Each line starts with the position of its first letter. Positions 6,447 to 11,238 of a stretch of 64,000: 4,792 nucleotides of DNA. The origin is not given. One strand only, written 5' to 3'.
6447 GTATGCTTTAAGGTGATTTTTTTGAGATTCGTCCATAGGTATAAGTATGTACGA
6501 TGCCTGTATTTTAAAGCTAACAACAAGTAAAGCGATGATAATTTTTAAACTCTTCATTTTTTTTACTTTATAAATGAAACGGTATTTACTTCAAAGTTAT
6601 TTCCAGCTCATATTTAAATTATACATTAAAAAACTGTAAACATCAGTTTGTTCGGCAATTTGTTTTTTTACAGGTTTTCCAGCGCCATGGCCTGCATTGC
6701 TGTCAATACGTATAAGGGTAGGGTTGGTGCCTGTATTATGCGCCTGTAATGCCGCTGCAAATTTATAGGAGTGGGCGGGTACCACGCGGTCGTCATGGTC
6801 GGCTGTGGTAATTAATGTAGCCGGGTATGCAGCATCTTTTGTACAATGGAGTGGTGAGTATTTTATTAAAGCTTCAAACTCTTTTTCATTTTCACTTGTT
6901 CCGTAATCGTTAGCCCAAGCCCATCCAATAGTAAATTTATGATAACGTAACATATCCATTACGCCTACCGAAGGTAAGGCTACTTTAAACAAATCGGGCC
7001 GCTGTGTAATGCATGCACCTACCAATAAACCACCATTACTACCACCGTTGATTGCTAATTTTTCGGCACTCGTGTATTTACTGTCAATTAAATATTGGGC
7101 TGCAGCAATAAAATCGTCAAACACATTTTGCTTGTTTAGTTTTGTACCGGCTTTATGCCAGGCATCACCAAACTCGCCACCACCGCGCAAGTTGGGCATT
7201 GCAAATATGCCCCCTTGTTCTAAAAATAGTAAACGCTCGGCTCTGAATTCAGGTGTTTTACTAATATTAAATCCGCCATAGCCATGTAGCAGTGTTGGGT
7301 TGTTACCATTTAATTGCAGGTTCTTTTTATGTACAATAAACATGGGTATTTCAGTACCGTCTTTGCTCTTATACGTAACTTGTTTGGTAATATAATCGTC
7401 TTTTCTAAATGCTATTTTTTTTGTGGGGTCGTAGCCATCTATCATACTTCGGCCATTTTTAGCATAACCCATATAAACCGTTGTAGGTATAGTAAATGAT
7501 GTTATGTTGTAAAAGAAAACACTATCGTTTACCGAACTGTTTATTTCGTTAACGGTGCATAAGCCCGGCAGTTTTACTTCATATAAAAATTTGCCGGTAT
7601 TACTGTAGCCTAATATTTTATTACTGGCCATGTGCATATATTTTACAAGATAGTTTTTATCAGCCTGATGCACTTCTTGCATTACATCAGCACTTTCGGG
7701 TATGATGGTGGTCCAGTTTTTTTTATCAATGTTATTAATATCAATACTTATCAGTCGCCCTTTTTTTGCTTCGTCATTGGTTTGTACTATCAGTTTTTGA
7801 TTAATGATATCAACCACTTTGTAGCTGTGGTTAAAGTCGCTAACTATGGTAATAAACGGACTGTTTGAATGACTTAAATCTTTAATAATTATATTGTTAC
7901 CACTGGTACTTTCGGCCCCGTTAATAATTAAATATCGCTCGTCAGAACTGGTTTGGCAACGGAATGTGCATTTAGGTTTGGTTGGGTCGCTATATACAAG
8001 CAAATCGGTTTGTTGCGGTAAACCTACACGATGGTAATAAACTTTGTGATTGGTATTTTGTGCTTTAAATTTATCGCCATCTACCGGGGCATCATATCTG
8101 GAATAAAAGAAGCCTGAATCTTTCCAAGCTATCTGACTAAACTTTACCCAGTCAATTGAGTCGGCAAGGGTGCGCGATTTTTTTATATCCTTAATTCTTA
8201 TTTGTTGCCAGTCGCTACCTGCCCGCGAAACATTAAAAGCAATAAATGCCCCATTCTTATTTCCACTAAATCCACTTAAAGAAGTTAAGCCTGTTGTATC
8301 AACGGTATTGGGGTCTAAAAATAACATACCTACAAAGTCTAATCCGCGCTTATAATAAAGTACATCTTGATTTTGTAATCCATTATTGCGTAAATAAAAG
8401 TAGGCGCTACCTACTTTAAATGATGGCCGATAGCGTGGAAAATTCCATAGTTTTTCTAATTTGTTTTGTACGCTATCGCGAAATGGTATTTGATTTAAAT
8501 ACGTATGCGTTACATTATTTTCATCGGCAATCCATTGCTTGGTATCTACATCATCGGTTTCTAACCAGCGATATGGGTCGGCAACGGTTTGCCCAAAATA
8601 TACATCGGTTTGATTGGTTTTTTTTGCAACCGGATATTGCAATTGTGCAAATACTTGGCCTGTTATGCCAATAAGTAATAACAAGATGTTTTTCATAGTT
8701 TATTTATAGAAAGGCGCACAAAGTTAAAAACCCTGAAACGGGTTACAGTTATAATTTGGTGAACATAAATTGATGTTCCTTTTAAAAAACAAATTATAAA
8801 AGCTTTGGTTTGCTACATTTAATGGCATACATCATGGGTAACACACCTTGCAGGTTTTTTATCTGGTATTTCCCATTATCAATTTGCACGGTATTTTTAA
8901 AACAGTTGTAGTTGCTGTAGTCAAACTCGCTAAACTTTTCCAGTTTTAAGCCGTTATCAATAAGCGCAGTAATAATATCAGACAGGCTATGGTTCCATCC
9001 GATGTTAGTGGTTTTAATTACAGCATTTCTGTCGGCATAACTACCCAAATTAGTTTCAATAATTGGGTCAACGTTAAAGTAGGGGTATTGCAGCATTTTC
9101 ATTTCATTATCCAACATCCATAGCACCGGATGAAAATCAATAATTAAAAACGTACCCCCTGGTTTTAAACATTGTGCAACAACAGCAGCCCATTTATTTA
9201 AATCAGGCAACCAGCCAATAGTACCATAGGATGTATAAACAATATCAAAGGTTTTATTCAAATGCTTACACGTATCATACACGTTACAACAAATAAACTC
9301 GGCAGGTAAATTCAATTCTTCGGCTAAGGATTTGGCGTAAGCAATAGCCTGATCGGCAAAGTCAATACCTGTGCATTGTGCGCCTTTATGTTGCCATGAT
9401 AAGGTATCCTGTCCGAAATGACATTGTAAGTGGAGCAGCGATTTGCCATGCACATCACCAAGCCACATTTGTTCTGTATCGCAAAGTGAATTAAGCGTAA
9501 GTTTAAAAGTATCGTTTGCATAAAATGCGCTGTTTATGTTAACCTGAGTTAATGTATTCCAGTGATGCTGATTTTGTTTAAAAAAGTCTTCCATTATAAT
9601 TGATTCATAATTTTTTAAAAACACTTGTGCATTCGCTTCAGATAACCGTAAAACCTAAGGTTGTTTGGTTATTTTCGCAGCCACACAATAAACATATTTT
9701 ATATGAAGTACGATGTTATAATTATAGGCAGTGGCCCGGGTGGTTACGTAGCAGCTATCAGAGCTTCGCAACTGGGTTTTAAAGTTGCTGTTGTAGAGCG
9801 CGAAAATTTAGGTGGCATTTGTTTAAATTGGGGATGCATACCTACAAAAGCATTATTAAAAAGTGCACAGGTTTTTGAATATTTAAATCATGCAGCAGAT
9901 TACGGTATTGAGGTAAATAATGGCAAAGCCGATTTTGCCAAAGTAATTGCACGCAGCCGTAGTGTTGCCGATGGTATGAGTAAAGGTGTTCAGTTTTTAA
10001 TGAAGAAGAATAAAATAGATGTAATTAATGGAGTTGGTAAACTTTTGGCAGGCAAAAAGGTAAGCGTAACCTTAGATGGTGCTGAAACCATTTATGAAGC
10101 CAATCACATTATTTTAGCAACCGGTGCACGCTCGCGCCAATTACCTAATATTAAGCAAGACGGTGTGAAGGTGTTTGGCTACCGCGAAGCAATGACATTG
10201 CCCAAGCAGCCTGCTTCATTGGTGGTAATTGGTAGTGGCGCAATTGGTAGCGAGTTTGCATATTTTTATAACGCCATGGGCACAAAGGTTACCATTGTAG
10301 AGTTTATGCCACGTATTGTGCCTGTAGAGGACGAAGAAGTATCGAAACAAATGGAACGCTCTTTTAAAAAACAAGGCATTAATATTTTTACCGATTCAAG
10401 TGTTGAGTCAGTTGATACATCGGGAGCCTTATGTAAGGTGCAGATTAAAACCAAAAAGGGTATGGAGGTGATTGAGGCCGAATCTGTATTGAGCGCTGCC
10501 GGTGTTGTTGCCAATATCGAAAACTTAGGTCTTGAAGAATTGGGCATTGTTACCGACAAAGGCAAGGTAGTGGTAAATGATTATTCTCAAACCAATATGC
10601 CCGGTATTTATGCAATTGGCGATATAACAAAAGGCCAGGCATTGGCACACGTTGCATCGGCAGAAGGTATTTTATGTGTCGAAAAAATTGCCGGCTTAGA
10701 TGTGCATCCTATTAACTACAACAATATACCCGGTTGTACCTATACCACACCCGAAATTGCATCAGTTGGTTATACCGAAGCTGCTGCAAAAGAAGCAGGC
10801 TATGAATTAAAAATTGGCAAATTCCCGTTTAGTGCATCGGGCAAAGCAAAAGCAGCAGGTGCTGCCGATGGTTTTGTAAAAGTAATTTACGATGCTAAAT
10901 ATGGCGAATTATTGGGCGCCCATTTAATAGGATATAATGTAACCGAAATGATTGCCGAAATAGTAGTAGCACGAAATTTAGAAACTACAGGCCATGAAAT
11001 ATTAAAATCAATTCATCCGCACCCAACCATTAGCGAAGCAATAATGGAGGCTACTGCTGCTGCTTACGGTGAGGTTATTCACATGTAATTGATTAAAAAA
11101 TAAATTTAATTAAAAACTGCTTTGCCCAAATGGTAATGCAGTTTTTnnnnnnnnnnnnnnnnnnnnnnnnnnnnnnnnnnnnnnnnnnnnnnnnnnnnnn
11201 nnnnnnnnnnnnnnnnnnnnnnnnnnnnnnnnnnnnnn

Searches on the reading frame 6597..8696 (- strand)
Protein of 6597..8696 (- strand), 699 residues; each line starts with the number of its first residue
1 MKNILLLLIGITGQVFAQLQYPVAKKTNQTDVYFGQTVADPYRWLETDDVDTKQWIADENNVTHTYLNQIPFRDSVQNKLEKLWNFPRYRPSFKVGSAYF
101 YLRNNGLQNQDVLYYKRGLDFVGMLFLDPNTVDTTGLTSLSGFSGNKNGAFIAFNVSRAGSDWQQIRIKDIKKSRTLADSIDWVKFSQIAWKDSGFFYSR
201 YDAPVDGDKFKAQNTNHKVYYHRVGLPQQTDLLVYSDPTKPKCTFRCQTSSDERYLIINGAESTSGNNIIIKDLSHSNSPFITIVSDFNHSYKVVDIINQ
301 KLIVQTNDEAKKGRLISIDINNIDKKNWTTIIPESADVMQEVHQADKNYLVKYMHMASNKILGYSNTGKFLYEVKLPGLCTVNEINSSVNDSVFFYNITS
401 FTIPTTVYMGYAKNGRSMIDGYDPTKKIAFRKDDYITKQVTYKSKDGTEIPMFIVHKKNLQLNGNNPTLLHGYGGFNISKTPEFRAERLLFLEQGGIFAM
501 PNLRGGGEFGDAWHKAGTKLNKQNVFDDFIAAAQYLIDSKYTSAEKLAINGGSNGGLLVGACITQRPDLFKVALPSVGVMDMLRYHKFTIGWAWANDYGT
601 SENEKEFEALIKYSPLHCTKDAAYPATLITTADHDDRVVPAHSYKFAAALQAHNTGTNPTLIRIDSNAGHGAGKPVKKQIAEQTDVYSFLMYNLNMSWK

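Call 31: search_protein_families(library=pfam, proteins=[window:6597-8696:-], max_evalue=0.00001)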
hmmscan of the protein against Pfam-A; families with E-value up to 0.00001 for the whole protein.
window:6597-8696:- (699 aa): 2 families
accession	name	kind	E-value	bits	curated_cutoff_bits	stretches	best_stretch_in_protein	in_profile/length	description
PF02897.21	Peptidase_S9_N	-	8.2e-100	334.9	24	1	22-416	2-407/414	Prolyl oligopeptidase, N-terminal beta-propeller domain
PF00326.27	Peptidase_S9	-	1.3e-64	218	22.6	1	483-696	2-212/213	Prolyl oligopeptidase family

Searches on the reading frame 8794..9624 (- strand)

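Call 31: search_protein_families(library=pfam, proteins=[window:8794-9624:-], max_evalue=0.00001)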
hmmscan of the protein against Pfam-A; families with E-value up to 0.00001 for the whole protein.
window:8794-9624:- (276 aa): 4 families
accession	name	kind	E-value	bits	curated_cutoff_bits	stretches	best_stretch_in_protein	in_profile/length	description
PF08241.18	Methyltransf_11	-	4.1e-12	47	21.2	1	65-161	2-95/95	Methyltransferase domain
PF13649.12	Methyltransf_25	-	8.7e-12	46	27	1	64-157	2-97/97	Methyltransferase domain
PF08242.18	Methyltransf_12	-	2.3e-10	41.5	30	1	64-159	1-98/98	Methyltransferase domain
PF13847.12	Methyltransf_31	-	2.3e-08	34.3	27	1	68-174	12-125/145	Methyltransferase domain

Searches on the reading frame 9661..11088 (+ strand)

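Call 31: search_protein_families(library=pfam, proteins=[window:9661-11088:+], max_evalue=0.00001)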
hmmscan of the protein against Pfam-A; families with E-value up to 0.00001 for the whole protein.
window:9661-11088:+ (475 aa): 11 families
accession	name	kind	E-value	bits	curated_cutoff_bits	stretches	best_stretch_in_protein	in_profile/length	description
PF07992.20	Pyr_redox_2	-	1.2e-69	235.4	26.1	1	17-336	1-291/291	Pyridine nucleotide-disulphide oxidoreductase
PF02852.28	Pyr_redox_dim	-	1.9e-36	125.1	25.3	1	356-464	1-109/110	Pyridine nucleotide-disulphide oxidoreductase, dimerisation domain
PF00070.33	Pyr_redox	-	2.3e-24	86.1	22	1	187-262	2-79/82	Pyridine nucleotide-disulphide oxidoreductase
PF13738.12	Pyr_redox_3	-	7.5e-15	55.4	30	1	20-320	1-305/305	Pyridine nucleotide-disulphide oxidoreductase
PF01266.30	DAO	-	3e-10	40.6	27.9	0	18-51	1-35/353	FAD dependent oxidoreductase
PF12831.13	FAD_oxidored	-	6.1e-10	39.4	27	1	18-53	1-37/416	FAD dependent oxidoreductase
PF13450.12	NAD_binding_8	-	5e-09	36.8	21.9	0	21-54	1-35/68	NAD(P)-binding Rossmann-like domain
PF00890.30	FAD_binding_2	-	1.1e-08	35.1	20.4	1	18-55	1-38/414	FAD binding domain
PF01134.28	GIDA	-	1.3e-08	34.8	22.1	1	18-166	1-160/391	Glucose inhibited division protein A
PF03486.20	HI0933_like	-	1.3e-07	31.8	50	0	18-49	2-33/244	HI0933-like protein Rossmann domain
PF01262.27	AlaDh_PNT_C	-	8.6e-06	25.8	23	0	183-230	27-74/214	Alanine dehydrogenase/PNT, C-terminal domain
